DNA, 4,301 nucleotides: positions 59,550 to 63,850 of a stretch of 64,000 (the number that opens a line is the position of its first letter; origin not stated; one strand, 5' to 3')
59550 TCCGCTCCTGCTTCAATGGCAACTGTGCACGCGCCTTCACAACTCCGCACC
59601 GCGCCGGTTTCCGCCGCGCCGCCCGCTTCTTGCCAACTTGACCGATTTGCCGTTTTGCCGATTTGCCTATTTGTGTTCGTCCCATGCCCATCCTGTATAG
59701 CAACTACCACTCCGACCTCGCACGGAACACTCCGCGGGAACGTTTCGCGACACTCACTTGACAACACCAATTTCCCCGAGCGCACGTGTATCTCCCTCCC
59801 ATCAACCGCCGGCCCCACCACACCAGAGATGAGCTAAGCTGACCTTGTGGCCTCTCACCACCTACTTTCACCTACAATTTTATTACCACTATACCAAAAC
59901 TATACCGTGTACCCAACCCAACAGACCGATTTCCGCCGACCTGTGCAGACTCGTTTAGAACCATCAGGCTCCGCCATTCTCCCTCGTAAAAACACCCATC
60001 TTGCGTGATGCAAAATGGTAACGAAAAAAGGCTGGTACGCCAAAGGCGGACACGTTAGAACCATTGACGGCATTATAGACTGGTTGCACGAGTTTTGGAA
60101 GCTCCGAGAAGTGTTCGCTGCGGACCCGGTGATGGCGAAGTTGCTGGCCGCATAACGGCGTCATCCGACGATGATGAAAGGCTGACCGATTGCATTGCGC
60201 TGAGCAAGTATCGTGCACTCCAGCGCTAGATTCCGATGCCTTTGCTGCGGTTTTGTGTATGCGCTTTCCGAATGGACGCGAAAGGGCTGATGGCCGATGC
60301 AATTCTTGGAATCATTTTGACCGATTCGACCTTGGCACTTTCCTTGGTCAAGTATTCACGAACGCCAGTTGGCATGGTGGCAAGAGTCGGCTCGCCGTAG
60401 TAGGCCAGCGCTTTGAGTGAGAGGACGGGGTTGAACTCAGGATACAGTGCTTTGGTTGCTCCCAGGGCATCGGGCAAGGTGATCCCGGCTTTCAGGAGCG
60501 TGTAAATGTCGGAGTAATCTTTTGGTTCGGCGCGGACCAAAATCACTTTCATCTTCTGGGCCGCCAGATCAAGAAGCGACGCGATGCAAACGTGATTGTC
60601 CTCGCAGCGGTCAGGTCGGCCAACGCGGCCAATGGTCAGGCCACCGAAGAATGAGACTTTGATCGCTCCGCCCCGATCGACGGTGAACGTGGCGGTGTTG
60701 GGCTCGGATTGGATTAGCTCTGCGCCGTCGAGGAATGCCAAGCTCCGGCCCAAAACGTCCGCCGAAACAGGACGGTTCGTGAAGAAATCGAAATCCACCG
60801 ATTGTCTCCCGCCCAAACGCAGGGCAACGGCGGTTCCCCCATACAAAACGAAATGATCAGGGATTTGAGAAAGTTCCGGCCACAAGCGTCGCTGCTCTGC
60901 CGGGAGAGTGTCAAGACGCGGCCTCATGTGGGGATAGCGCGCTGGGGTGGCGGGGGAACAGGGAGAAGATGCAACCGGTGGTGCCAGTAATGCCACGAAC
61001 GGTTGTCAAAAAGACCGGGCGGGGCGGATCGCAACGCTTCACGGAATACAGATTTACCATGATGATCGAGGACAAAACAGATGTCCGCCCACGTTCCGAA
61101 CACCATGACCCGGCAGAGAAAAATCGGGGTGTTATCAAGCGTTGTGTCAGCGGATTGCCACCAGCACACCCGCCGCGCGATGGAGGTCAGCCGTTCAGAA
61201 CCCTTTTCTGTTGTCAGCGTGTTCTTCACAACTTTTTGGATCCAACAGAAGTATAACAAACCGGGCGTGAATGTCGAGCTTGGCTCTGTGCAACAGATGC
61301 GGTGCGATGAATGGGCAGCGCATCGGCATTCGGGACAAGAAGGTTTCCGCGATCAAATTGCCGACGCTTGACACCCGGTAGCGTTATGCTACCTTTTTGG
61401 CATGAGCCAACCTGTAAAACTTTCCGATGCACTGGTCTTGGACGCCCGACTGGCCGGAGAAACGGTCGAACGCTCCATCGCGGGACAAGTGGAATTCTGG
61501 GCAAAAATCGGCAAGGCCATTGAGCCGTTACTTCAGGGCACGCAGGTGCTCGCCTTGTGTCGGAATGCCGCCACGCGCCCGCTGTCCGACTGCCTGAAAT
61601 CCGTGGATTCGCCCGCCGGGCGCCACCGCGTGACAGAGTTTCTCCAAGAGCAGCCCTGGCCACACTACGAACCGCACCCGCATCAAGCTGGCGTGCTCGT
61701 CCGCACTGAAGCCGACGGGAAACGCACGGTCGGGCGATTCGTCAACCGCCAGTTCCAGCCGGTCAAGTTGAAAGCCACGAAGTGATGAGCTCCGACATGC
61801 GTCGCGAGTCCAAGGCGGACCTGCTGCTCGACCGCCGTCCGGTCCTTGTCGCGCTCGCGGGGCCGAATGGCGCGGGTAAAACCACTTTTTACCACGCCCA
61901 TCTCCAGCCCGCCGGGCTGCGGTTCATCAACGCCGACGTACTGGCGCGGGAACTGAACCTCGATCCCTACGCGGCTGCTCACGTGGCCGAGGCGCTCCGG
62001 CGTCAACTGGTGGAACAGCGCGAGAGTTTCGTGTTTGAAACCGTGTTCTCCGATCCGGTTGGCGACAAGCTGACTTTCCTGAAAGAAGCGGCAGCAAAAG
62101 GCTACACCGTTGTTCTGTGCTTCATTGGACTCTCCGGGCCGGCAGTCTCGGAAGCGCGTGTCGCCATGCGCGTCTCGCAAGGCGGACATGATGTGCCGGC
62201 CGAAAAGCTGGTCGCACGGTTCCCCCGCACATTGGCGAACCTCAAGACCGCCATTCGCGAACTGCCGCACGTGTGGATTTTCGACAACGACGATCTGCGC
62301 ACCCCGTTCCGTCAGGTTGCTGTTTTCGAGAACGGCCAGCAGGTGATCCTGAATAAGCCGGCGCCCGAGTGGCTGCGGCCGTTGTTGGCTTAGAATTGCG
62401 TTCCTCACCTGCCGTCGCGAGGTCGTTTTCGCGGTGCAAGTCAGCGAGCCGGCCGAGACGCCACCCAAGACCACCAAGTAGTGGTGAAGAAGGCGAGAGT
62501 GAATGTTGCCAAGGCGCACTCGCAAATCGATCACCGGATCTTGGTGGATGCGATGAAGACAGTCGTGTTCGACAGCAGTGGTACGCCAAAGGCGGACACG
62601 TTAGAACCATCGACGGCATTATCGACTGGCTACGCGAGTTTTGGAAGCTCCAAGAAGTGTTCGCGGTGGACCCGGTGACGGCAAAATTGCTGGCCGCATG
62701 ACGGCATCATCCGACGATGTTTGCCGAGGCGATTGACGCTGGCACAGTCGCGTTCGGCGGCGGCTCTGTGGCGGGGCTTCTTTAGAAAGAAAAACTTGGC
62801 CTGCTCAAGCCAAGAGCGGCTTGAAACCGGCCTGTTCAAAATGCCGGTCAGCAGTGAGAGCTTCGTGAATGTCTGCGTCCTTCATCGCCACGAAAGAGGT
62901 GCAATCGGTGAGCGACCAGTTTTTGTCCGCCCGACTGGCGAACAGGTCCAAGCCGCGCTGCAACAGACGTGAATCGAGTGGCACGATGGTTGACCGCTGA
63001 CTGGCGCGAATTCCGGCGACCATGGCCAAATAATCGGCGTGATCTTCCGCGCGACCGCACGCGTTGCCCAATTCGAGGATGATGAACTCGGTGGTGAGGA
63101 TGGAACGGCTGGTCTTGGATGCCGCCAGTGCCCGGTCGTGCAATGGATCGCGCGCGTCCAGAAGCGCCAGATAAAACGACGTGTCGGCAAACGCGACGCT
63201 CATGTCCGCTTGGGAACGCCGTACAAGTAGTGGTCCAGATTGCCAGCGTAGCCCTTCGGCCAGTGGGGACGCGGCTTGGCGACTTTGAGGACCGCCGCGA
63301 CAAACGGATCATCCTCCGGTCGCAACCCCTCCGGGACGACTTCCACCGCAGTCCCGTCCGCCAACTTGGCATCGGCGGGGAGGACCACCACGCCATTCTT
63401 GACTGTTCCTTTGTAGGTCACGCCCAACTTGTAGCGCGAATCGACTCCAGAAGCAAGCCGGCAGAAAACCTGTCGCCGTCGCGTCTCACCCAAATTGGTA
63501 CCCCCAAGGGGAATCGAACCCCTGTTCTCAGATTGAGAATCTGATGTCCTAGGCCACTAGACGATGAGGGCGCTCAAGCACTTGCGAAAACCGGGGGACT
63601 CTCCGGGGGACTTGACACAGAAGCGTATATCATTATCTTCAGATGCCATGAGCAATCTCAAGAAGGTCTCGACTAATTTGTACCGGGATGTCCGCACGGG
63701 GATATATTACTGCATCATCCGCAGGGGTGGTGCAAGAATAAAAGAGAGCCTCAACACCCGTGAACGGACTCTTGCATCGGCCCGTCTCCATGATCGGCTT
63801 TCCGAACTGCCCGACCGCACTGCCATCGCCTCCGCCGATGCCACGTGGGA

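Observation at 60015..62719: Toxin-antitoxin / abortive-infection cassette bracketed by 141-bp imperfect direct repeats that each encode the same 40-aa peptide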

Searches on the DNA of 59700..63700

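Call 46: search_rna_families(source=window, start=59700, end=63700, threshold=evalue, max_evalue=10)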
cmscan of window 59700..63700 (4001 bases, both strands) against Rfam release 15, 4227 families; matches with E-value up to 10: 5.
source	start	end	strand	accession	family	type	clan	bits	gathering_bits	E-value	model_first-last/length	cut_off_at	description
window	63499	63571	-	RF00005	tRNA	Gene; tRNA;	CL00001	60.5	29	8.3e-12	1-71/71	no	tRNA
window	63498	63571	+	RF04354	Plastid-ycf2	Cis-reg;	-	21.9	65.7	0.37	1-75/75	no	Plastid-ycf2 5UTR RNA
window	63500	63571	-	RF01684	mascRNA-menRNA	Gene;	-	18.5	42.5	3.2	1-56/56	no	MALAT1-associated small cytoplasmic RNA/MEN beta RNA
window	63278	63362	-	RF03606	mir-2071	Gene; miRNA;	-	16.4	100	6.8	1-74/74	no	mir-2071 microRNA precursor family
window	60164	60205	+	RF01145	sR14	Gene; snRNA; snoRNA; CD-box;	-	15.6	38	0.69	1-54/54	no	Small nucleolar RNA sR14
